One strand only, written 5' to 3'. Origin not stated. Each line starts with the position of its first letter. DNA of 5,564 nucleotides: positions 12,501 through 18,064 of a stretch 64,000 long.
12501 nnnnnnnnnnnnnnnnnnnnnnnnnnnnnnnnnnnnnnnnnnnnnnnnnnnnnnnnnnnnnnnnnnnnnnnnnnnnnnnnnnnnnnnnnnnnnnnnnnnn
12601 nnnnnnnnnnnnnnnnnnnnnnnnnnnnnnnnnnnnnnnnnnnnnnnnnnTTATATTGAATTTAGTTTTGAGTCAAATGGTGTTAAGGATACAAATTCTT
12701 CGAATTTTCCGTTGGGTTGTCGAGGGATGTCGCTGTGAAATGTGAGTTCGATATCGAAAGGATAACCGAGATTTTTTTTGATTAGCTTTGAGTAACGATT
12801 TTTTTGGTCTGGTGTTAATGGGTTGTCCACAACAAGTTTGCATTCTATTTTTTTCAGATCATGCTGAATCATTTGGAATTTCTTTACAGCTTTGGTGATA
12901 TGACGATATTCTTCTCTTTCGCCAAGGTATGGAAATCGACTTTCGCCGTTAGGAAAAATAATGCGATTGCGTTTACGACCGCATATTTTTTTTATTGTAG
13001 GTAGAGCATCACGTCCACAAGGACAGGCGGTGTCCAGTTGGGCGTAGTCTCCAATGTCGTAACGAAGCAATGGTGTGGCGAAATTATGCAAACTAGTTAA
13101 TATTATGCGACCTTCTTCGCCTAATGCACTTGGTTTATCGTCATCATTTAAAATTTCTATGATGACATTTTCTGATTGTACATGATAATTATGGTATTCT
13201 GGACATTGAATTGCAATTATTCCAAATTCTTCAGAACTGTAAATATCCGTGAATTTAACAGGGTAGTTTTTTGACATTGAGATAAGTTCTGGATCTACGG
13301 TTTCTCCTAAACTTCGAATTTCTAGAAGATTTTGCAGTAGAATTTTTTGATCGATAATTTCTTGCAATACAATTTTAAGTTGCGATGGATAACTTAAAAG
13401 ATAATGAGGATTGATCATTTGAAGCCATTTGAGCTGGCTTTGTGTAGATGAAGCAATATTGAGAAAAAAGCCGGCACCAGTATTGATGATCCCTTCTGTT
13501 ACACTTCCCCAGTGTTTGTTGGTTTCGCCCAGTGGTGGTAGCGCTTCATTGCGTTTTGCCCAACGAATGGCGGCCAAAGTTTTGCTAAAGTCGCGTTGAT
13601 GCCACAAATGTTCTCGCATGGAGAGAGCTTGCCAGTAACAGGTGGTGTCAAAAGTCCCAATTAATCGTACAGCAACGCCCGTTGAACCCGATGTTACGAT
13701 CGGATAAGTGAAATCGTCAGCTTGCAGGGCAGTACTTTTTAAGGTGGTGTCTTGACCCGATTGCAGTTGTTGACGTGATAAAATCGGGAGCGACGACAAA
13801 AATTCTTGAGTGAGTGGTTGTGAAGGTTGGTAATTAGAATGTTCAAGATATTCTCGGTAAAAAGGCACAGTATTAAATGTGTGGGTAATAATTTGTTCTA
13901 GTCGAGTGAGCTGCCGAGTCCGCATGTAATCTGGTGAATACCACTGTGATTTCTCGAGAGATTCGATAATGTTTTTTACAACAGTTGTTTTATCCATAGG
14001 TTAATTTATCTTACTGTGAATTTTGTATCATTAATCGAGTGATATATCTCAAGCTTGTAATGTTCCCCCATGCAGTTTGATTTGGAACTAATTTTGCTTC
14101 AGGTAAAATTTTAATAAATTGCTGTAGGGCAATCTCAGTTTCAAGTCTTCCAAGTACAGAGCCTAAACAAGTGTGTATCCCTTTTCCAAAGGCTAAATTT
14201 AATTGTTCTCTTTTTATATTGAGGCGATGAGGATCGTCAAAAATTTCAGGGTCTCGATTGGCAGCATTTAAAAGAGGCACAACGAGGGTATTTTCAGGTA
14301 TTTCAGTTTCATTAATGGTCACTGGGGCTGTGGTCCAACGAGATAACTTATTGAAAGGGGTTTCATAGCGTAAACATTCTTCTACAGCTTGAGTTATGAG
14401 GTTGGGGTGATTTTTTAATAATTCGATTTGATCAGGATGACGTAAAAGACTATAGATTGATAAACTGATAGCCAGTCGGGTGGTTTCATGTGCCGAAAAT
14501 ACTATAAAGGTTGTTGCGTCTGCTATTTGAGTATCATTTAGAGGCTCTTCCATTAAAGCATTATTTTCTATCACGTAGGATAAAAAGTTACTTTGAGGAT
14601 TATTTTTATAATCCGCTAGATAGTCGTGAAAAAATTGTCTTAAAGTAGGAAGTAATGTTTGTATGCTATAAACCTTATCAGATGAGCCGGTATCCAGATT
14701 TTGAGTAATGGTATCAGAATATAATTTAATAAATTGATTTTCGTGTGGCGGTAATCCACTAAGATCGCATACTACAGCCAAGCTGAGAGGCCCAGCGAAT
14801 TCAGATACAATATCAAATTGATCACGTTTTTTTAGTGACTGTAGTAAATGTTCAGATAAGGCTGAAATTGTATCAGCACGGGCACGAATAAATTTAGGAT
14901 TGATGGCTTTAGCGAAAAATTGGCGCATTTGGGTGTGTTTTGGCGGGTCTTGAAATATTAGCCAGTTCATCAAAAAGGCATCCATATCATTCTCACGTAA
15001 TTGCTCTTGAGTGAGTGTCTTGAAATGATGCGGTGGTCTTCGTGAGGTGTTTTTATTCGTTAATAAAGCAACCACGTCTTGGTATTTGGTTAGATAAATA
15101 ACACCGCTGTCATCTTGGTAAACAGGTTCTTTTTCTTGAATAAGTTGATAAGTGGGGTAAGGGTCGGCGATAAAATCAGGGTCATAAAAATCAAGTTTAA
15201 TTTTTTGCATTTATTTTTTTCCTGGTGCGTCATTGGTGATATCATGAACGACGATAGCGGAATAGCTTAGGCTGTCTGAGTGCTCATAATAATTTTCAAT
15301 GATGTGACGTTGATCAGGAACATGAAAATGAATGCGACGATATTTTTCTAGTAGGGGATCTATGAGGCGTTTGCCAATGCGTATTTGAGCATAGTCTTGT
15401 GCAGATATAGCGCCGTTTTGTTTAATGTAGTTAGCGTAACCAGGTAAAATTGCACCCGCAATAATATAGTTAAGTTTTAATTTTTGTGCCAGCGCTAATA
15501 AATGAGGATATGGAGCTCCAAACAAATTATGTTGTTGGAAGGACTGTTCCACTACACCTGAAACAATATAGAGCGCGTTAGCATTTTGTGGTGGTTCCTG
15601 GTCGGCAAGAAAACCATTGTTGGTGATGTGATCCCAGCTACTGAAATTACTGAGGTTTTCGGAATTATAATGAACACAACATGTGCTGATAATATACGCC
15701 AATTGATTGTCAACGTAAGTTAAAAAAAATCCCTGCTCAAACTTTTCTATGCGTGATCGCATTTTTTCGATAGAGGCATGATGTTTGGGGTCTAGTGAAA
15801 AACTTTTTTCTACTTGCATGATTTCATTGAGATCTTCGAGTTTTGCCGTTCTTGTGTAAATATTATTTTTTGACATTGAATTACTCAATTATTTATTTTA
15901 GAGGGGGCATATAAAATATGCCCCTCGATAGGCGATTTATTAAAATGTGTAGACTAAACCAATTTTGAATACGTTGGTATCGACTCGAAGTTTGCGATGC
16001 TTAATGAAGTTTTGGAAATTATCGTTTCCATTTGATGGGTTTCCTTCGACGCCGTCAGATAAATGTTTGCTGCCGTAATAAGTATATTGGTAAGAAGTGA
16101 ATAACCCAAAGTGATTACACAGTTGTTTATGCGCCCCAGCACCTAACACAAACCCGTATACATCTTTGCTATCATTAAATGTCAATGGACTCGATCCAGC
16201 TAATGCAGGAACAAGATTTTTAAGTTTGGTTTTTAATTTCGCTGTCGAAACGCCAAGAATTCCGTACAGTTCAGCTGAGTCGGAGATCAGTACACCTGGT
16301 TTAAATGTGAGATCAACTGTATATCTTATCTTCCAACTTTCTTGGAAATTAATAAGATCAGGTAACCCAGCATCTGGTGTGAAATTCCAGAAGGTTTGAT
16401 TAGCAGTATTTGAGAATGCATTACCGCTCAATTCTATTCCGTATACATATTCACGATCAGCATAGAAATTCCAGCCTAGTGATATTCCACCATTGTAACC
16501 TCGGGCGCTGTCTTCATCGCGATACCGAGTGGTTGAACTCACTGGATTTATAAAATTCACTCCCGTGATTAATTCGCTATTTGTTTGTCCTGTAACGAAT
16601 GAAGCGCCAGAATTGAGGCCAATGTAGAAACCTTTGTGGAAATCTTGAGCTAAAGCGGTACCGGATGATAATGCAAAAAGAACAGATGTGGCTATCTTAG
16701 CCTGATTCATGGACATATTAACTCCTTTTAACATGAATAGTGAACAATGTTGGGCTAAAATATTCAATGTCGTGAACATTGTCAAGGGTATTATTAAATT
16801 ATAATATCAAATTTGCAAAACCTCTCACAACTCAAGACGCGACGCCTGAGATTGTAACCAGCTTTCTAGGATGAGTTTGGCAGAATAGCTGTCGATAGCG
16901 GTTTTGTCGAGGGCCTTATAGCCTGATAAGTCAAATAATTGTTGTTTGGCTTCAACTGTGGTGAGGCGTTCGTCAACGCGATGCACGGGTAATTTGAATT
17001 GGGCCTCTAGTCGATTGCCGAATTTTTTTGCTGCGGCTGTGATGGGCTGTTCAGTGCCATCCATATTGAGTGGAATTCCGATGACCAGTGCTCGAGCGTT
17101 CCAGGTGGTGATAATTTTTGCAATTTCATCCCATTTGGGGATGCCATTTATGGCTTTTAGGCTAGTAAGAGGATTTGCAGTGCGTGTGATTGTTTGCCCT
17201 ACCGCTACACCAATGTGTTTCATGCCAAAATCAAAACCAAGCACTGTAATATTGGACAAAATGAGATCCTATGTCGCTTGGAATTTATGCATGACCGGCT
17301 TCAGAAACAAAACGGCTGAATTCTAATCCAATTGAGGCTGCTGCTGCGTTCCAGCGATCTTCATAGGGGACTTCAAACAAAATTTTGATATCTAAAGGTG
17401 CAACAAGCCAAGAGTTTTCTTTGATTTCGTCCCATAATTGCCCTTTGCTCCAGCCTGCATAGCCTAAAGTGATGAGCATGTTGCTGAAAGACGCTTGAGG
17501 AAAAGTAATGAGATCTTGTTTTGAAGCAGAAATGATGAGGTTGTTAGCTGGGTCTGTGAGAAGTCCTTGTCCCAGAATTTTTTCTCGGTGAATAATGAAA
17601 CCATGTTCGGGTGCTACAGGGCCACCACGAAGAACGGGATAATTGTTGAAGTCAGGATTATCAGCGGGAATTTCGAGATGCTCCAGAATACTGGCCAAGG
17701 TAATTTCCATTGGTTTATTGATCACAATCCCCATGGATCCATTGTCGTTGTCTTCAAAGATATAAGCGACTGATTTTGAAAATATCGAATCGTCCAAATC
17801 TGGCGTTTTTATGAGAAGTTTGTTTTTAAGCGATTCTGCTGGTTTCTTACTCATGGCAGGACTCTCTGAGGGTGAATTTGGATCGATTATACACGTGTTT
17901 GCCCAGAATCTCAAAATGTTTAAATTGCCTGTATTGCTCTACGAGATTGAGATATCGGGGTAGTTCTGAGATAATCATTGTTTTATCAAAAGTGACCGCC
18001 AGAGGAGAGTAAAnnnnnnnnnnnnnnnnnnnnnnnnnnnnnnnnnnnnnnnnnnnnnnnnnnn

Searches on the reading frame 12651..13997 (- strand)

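Call 80: search_protein_families(library=ncbifam, proteins=[window:12651-13997:-], max_evalue=1e-10)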
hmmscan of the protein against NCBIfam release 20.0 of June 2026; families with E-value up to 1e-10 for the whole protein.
window:12651-13997:- (448 aa): 4 families
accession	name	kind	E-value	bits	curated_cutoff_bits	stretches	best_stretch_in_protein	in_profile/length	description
NF045666.1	DVU1553_fam_AMP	equivalog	6.4e-26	91.2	300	1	179-341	165-330/331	DVU_1553 family AMP-dependent CoA ligase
NF053551.1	FlxY_rubin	equivalog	5.5e-23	81.4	520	1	192-356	164-336/424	flexirubin biosynthesis putative acyl-CoA ligase FlxY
NF041878.1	paak_haloarch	equivalog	3.2e-16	58.9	700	0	169-347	145-330/427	phenylacetate--CoA ligase PaaK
TIGR02155.1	PA_CoA_ligase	equivalog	1.2e-12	47.1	646.3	0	184-357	155-331/422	phenylacetate--CoA ligase PaaK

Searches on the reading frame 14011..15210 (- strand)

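Call 80: search_protein_families(library=ncbifam, proteins=[window:14011-15210:-], max_evalue=1e-10)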
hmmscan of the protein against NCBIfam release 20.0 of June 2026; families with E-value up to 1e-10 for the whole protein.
window:14011-15210:- (399 aa): 6 families
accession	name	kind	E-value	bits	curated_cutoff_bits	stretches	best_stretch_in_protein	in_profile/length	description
TIGR04538.1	P450_cycloAA_1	subfamily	2e-48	165.2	500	1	8-378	2-375/395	cytochrome P450, cyclodipeptide synthase-associated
NF041177.1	Cyp119_Thmprot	equivalog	2.7e-40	138.3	680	1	18-374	2-345/368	cytochrome P450 Cyp119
NF045816.1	PentlenlactSyn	equivalog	1.4e-34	119.5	700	1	23-377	21-375/396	pentalenolactone synthase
TIGR04515.1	P450_rel_GT_act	subfamily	1.5e-30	106.8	343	1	15-372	31-362/386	P450-derived glycosyltransferase activator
NF041802.1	P450_SolI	exception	6.9e-30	103.8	850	1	84-369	109-395/424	solanimycin biosynthesis cytochrome P450 SolI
TIGR04458.1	CYP450_TxtE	equivalog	6.8e-26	90.8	500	1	10-382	6-387/403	4-nitrotryptophan synthase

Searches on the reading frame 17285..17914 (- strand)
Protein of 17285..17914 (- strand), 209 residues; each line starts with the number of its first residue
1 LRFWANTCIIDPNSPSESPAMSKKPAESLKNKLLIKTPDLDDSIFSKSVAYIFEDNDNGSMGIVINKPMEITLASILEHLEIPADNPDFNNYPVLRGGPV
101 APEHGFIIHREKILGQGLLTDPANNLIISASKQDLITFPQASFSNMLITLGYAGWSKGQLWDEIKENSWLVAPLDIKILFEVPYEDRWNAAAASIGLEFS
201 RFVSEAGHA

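Call 80: search_protein_families(library=ncbifam, proteins=[window:17285-17914:-], max_evalue=1e-10)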
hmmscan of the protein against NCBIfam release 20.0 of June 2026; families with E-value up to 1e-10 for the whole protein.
window:17285-17914:- (209 aa): 7 families
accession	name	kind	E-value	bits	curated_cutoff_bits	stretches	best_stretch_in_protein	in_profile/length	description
NF001266.0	PRK00228.1-1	equivalog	1.6e-53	181.1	198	1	28-209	3-187/187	YqgE/AlgH family protein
NF001267.0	PRK00228.1-2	equivalog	9.2e-38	129.8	284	1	27-209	8-192/192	YqgE/AlgH family protein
NF001268.0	PRK00228.1-4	equivalog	4.4e-36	124.5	216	1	22-209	7-201/201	YqgE/AlgH family protein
NF001270.0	PRK00228.2-2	equivalog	1.7e-22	79.8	225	1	25-189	7-170/193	YqgE/AlgH family protein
NF001271.0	PRK00228.2-3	equivalog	4.3e-20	72.3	254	1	30-200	11-177/189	YqgE/AlgH family protein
NF001272.0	PRK00228.2-4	equivalog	2.4e-14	53.1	241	1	29-176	16-162/198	YqgE/AlgH family protein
NF001269.0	PRK00228.2-1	equivalog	2.9e-14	53.3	278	1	29-175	19-165/201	YqgE/AlgH family protein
